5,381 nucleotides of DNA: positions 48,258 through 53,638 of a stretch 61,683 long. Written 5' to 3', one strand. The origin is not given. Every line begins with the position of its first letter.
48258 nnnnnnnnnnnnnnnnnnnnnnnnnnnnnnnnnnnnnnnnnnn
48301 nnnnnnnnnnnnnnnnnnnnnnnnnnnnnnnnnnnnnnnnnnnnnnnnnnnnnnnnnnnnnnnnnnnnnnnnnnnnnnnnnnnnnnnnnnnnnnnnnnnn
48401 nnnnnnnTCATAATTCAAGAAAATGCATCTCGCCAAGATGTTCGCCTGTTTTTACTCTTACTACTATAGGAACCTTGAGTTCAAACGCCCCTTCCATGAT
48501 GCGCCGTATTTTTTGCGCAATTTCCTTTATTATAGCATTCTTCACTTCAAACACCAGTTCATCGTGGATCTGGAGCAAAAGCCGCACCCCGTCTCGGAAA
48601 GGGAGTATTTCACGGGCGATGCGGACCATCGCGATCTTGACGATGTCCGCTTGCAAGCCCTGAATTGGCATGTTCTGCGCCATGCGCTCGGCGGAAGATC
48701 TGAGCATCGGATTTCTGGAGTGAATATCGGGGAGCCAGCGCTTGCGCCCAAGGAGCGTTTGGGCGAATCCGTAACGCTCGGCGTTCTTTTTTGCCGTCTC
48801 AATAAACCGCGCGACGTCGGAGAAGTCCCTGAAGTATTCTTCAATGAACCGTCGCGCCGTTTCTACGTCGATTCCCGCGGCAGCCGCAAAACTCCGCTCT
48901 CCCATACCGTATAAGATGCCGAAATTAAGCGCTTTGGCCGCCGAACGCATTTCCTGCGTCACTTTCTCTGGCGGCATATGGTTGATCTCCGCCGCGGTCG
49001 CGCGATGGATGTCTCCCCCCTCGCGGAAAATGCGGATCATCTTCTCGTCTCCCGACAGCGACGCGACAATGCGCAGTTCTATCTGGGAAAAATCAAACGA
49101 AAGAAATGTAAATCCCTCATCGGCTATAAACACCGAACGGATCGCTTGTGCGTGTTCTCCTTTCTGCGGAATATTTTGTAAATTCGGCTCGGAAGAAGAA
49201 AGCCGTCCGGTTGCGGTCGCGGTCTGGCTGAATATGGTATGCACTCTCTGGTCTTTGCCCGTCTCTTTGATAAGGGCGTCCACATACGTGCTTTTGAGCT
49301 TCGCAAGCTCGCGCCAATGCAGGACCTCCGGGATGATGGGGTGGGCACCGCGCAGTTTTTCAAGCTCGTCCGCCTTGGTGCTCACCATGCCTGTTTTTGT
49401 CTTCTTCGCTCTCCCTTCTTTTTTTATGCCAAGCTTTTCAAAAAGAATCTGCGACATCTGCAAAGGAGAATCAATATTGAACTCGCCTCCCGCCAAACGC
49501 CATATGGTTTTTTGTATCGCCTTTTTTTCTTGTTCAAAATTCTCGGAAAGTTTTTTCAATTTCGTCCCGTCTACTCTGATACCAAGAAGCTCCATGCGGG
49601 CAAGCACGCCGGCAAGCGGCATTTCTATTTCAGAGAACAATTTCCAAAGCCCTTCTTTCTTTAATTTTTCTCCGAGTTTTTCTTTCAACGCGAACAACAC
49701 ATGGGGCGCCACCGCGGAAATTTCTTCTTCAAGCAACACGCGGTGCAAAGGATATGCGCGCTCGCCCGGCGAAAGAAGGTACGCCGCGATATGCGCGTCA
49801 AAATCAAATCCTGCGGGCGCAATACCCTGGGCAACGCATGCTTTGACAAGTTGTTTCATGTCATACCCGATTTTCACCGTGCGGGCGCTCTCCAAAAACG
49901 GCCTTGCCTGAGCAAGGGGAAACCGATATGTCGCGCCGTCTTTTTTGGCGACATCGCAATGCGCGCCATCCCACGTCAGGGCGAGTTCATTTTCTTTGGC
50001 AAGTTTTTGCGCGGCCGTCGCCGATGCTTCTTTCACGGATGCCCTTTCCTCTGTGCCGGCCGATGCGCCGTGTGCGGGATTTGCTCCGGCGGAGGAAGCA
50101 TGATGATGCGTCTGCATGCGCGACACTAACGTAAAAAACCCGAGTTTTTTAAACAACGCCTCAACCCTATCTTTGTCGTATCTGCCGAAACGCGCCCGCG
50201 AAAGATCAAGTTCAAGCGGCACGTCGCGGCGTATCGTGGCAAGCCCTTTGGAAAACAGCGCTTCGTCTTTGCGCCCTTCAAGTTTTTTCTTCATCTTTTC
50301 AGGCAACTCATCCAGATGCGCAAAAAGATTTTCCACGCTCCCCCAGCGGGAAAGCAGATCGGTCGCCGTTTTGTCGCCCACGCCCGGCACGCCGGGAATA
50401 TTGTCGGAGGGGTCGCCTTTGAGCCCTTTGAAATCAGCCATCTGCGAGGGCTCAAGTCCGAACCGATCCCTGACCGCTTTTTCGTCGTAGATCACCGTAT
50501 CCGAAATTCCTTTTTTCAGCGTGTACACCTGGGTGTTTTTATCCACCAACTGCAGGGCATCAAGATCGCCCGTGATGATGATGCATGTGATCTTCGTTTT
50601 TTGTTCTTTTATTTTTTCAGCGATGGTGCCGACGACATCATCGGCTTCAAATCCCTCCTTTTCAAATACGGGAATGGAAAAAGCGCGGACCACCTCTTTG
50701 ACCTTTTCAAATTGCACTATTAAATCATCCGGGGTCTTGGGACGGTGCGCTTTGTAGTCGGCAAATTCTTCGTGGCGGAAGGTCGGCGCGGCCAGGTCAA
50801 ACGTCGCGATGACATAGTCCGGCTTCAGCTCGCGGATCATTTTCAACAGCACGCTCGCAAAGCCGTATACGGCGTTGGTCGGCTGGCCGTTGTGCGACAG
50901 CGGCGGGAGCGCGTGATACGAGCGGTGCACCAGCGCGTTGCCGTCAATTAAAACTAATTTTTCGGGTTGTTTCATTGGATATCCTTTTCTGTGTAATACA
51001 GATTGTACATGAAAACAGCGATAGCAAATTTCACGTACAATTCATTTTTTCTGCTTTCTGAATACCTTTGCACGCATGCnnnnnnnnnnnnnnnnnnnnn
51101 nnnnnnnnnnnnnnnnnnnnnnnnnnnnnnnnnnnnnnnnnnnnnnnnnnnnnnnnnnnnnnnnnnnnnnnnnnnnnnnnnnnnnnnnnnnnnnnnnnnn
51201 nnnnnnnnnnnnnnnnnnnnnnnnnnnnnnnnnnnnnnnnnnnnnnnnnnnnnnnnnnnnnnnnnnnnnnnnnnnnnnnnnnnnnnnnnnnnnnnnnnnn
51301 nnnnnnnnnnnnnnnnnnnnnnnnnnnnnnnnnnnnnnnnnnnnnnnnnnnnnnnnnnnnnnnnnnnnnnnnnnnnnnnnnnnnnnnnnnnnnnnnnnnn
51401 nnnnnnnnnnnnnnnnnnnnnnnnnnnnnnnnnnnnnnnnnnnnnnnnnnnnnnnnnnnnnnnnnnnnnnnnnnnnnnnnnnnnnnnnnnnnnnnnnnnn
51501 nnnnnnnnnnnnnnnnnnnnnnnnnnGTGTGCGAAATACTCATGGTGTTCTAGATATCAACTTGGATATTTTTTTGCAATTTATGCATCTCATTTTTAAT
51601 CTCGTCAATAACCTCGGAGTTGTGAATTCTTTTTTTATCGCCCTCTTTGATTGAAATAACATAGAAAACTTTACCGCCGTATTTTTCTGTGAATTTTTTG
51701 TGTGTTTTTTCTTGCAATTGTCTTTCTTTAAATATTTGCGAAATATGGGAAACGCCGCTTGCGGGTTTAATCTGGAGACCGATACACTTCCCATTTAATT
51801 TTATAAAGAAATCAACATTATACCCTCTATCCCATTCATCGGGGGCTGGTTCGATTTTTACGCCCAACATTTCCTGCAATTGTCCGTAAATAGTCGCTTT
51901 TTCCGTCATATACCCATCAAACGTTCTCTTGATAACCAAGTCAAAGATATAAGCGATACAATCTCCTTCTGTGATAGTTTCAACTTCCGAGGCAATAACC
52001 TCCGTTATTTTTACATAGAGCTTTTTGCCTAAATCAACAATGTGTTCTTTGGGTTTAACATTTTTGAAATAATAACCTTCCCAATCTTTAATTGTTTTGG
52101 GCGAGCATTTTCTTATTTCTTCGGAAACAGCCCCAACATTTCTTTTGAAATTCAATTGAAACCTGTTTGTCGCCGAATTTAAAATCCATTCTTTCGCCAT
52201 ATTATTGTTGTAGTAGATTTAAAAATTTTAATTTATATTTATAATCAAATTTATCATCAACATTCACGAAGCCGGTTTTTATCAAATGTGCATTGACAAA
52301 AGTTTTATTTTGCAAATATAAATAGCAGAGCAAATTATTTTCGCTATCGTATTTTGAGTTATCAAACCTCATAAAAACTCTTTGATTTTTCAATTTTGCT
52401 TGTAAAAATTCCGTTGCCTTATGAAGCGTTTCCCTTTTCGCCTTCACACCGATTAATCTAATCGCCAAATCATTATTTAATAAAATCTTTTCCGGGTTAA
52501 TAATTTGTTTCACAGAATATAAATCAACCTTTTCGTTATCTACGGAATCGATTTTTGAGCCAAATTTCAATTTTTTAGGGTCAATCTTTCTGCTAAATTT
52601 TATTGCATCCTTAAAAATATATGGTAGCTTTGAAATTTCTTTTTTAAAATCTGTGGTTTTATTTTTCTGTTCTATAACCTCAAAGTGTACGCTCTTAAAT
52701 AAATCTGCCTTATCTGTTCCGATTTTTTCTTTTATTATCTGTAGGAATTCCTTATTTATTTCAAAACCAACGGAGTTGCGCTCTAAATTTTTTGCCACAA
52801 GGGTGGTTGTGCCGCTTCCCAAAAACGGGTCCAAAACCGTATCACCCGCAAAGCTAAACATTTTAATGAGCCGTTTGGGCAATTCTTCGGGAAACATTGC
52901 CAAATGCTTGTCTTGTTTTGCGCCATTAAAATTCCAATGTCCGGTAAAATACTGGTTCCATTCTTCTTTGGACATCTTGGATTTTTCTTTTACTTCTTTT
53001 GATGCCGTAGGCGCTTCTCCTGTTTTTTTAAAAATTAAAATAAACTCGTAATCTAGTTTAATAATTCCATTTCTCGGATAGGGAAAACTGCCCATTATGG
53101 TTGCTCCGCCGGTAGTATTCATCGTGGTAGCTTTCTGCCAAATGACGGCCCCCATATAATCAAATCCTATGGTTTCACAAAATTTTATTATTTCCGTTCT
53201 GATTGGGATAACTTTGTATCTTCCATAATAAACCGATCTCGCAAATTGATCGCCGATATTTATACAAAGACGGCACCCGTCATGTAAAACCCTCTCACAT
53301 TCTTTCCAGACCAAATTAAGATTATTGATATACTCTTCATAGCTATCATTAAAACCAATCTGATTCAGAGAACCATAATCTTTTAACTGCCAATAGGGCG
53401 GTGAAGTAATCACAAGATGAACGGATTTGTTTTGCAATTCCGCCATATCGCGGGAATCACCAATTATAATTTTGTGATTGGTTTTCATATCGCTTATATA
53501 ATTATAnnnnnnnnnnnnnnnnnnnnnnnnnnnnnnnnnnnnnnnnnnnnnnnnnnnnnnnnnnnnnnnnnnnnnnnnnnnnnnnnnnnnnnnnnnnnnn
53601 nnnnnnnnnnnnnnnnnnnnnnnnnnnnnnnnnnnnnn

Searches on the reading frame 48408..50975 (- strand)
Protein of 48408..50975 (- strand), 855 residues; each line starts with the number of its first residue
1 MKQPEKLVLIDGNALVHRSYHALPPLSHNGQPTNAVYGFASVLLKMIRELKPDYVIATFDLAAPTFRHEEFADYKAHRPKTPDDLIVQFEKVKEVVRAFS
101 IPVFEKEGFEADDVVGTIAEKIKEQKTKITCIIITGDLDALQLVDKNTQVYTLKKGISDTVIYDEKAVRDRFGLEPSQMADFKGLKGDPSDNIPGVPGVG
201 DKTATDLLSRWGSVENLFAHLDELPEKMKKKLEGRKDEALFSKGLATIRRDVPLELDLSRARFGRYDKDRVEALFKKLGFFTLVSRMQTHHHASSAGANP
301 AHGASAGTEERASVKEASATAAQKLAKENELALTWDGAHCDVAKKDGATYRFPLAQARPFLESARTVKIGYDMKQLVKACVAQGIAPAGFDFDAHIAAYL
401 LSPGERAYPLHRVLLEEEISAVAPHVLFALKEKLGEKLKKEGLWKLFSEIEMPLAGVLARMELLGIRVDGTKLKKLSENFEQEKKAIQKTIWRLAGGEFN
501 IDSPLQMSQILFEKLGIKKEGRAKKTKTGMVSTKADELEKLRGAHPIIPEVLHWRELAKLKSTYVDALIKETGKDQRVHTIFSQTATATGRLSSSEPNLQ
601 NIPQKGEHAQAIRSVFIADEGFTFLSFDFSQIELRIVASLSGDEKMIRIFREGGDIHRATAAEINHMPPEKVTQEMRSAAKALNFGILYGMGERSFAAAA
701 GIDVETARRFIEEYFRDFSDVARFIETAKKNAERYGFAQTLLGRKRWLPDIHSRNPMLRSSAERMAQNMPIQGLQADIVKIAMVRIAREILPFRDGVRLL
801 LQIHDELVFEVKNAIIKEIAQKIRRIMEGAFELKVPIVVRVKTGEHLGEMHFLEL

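Call 49: search_protein_families(library=pfam, proteins=[window:48408-50975:-], max_evalue=0.00001)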
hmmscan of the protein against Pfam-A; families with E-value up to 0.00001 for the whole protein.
window:48408-50975:- (855 aa): 4 families
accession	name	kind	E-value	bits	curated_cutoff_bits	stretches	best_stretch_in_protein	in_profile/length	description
PF00476.26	DNA_pol_A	-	5e-139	463.9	34.3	1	472-847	3-379/381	DNA polymerase family A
PF02739.22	5_3_exonuc_N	-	8.6e-56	188.6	34.3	1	6-173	1-164/164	5'-3' exonuclease, N-terminal resolvase-like domain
PF01367.25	5_3_exonuc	-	2.1e-32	111.9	40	1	175-268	2-96/97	5'-3' exonuclease, C-terminal SAM fold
PF22619.2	DNA_polI_exo1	-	7.1e-06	26.3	27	0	359-423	42-106/140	DNA polymerase I, ribonuclease H-like domain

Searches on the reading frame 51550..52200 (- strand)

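Call 81: search_protein_families(library=pfam, proteins=[window:51550-52200:-], max_evalue=0.001)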
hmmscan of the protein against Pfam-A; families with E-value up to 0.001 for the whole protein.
window:51550-52200:- (216 aa): 1 family
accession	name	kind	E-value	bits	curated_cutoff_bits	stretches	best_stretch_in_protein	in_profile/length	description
PF09568.16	RE_MjaI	-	3e-48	164.2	22.7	1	4-178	1-164/164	MjaI restriction endonuclease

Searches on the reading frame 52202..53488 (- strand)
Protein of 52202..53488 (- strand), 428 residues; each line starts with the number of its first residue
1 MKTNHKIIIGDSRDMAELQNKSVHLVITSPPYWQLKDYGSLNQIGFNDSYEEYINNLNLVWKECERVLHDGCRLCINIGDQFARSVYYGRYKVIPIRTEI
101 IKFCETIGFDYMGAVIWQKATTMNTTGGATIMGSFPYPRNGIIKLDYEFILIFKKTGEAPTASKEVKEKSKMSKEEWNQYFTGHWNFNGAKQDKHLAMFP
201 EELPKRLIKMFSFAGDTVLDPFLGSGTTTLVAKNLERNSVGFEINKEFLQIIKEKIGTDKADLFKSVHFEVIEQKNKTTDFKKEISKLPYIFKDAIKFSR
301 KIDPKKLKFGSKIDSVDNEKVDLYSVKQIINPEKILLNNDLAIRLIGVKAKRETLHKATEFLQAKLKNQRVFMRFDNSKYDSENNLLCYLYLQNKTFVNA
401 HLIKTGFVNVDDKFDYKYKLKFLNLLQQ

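Call 81: search_protein_families(library=pfam, proteins=[window:52202-53488:-], max_evalue=0.001)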
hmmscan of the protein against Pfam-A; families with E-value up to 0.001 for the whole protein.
window:52202-53488:- (428 aa): 3 families
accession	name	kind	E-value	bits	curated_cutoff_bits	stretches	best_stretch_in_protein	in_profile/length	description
PF01555.25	N6_N4_Mtase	-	1.8e-46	159.3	26.7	1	23-254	1-221/221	DNA methylase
PF00565.23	SNase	-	1.5e-05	25.9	21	1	356-411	24-77/107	Staphylococcal nuclease homologue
PF02086.21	MethyltransfD12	-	8.6e-05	22.8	22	0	207-305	12-93/253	D12 class N6 adenine-specific DNA methyltransferase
